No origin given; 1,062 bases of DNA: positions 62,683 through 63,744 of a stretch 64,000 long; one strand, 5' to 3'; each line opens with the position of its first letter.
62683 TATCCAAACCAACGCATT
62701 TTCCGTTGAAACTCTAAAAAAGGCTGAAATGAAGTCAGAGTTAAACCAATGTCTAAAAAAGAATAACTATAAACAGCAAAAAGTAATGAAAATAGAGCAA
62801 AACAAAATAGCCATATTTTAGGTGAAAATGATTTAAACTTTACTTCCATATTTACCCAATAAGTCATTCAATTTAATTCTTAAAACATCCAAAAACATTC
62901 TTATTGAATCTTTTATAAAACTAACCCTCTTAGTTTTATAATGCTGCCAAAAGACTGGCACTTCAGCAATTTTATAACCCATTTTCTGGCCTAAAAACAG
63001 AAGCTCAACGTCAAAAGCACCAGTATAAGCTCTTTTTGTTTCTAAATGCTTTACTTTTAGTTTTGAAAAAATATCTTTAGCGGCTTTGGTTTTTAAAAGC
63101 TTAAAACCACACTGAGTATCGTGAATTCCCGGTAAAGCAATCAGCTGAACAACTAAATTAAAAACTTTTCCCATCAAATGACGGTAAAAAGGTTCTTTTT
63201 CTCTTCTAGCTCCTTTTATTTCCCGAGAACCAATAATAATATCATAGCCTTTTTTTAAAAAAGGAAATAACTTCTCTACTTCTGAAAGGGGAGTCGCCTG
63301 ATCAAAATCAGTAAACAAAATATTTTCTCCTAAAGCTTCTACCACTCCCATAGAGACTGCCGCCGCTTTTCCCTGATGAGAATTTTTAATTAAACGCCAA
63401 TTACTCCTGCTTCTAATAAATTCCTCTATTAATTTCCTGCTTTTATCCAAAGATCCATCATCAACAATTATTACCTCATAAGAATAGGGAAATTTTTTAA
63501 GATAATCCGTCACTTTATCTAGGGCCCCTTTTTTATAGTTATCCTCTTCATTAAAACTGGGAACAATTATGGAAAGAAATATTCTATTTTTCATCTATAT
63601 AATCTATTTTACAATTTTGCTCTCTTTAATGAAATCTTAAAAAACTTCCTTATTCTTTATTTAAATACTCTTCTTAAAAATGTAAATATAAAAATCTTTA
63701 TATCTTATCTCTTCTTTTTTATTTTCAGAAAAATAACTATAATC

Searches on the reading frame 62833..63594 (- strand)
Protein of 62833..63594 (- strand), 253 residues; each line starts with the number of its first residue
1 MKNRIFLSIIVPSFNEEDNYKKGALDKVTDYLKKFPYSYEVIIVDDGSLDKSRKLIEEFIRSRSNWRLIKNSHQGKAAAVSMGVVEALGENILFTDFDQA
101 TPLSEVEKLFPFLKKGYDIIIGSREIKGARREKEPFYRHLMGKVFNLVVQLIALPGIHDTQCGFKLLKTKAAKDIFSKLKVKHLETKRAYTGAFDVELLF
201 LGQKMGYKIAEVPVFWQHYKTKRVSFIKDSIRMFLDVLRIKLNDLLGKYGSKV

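Call 5: search_protein_families(library=pfam, proteins=[window:62833-63594:-], max_evalue=0.01)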
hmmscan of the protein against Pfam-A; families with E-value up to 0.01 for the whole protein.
window:62833-63594:- (253 aa): 2 families
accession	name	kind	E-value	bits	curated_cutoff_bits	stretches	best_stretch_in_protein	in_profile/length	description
PF00535.33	Glycos_transf_2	-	3e-23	83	23.3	1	8-176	1-168/168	Glycosyl transferase family 2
PF10111.15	Glyco_tranf_2_2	-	7.7e-06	26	27.3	1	8-109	1-102/276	Glycosyltransferase like family 2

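Call 16: search_protein_families(library=ncbifam, proteins=[window:62833-63594:-], max_evalue=0.01)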
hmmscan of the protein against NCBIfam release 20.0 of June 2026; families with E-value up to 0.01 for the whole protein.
window:62833-63594:- (253 aa): 18 families
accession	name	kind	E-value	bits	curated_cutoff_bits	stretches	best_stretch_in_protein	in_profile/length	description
NF047588.1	GlcsyltransPgfSStrep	equivalog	8.5e-19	67.9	500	1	7-177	3-169/308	glycosyltransferase PgfS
NF007986.1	PRK10714.1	equivalog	2.8e-13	49.6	529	1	7-164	8-161/316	undecaprenyl-phosphate 4-deoxy-4-formamido-L-arabinose transferase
NF007482.0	PRK10073.1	equivalog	1.2e-12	47.5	423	1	3-100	4-97/334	glycosyltransferase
NF041875.1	EPS_EpsD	equivalog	1.4e-12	47.6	370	1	7-137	1-128/325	exopolysaccharide biosynthesis glycosyltransferase EpsD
TIGR03937.1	PgaC_IcaA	equivalog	4.8e-12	45.5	422.3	1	6-98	46-135/407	poly-beta-1,6-N-acetyl-D-glucosamine synthase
NF041391.1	DPhHxTase_Halo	equivalog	2.2e-10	39.9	375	1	24-216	9-183/213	dolichyl-phosphate hexose transferase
TIGR04283.1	glyco_like_mftF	equivalog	3.5e-09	36.6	182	1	7-113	1-97/221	TIGR04283 family arsenosugar biosynthesis glycosyltransferase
NF050050.1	ProtGlycPglI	equivalog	1.3e-08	34.6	500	1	6-127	3-122/306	GalNAc(5)-diNAcBac-PP-undecaprenol beta-1,3-glucosyltransferase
NF038302.1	EPS_HpsE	equivalog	2.1e-08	33.5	300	1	7-118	3-116/307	hormogonium polysaccharide biosynthesis glycosyltransferase HpsE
NF047683.1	TeichurnBiosyTuaG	equivalog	2.8e-08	33.7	400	1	3-115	4-113/252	teichuronic acid biosynthesis protein TuaG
TIGR04182.1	glyco_TIGR04182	equivalog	3e-07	30.1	325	1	8-239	3-216/293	S-layer glycoprotein N-glycosyltransferase AglJ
TIGR03965.1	mycofact_glyco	equivalog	5.4e-06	25.5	280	1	8-99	77-165/467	mycofactocin biosynthesis glycosyltransferase MftF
NF058614.1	PPMAGASynPpgS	equivalog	8.5e-06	25.3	370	1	9-175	4-165/226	polyprenyl-phospho-N-acetylgalactosaminyl synthase PpgS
TIGR03111.1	glyc2_xrt_Gpos1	hypoth_equivalog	2.3e-05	23.4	363.95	1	7-99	51-142/439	TIGR03111 family XrtG-associated glycosyltransferase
NF053739.1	GlytfEpsEBac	equivalog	7.1e-05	21.9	450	1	32-117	24-111/265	glycosyltransferase EpsE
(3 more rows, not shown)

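Call 20: find_encoding_contigs(protein=window:62833-63594:-, flank=10000, max_places=3)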
Protein window:62833-63594:- (253 aa): 4 contigs read that carry it; 1 place shown.
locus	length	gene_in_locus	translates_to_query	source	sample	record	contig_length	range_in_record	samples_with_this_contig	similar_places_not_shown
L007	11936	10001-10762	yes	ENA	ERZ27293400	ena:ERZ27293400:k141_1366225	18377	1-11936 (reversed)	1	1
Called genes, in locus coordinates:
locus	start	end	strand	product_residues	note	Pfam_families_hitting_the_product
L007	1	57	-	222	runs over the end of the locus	PF01746:tRNA_m1G_MT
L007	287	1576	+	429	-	PF03446:NAD_binding_2 (faint), PF03721:UDPG_MGDP_dh_N, PF00984:UDPG_MGDP_dh, PF03720:UDPG_MGDP_dh_C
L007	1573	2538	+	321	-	PF01370:Epimerase, PF04321:RmlD_sub_bind, PF16363:GDP_Man_Dehyd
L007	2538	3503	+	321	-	PF01370:Epimerase, PF04321:RmlD_sub_bind, PF16363:GDP_Man_Dehyd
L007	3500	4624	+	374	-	PF00535:Glycos_transf_2, PF04138:GtrA_DPMS_TM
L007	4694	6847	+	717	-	PF00535:Glycos_transf_2, PF10111:Glyco_tranf_2_2 (weak), PF13231:PMT_2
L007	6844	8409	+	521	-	PF02366:PMT, PF13231:PMT_2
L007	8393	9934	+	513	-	PF13231:PMT_2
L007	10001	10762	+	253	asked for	PF00535:Glycos_transf_2, PF10111:Glyco_tranf_2_2 (weak)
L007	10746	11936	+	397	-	?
